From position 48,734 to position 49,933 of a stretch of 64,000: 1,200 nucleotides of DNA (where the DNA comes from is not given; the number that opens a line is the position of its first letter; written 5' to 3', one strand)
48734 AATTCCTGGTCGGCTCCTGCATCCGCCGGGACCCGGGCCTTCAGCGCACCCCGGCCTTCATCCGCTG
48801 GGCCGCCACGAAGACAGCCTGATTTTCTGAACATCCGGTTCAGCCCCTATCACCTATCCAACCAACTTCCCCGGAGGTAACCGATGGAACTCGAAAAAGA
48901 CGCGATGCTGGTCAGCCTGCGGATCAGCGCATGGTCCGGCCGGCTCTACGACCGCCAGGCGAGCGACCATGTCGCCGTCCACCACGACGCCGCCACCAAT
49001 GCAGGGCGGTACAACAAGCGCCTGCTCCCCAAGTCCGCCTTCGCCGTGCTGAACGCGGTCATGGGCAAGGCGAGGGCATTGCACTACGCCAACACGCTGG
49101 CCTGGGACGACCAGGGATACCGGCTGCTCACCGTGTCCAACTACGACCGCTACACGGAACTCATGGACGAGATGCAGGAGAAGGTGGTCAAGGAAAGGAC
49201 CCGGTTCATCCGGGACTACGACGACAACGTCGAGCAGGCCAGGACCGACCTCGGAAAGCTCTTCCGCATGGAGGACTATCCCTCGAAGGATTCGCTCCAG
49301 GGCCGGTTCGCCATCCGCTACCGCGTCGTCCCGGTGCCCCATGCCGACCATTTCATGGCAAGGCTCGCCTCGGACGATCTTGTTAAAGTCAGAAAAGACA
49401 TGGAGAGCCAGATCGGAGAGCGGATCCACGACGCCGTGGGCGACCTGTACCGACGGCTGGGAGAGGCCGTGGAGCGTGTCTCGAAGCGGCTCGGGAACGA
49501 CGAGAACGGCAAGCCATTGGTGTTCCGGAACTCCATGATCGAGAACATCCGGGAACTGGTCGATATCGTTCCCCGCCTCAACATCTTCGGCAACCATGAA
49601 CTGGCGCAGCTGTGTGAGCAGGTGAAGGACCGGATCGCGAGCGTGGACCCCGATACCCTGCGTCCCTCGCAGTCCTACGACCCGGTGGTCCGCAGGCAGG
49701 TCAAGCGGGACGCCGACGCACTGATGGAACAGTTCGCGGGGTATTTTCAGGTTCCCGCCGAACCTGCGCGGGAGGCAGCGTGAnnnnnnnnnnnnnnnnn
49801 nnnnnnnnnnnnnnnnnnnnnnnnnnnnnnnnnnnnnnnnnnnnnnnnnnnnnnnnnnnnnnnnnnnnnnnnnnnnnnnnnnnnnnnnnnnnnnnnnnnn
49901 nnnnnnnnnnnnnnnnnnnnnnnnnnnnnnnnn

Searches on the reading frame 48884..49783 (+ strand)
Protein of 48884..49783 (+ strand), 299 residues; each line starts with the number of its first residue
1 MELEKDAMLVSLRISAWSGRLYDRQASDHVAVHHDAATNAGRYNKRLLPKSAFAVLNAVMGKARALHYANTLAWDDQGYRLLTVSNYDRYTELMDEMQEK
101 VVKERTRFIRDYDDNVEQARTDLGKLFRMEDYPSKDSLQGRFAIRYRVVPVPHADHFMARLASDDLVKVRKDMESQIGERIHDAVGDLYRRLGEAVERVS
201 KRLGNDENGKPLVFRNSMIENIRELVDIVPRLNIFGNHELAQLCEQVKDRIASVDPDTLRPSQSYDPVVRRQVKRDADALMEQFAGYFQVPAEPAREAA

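Call 5: search_protein_families(library=pfam, proteins=[window:48884-49783:+], max_evalue=0.1)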
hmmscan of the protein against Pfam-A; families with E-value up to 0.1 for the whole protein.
window:48884-49783:+ (299 aa): 3 families
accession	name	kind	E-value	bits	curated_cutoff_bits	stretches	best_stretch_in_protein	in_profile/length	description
PF11348.13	DUF3150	-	7.3e-05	22.6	24.9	1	7-196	4-192/257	Protein of unknown function (DUF3150)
PF19343.5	HAM1_N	-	0.024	13.4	27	1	188-230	472-511/630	HAM1-like, N-terminal domain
PF05873.17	Mt_ATP-synt_D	-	0.061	13.6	27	0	86-132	80-126/154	ATP synthase D chain, mitochondrial (ATP5H)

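Call 6: search_protein_families(library=padloc, proteins=[window:48884-49783:+], max_evalue=0.1)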
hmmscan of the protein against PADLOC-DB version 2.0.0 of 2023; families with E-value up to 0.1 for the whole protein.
window:48884-49783:+ (299 aa): 0 families

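Call 49: search_protein_families(library=ncbifam, proteins=[window:48884-49783:+], max_evalue=0.001)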
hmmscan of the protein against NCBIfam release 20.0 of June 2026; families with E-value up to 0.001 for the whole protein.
window:48884-49783:+ (299 aa): 0 families
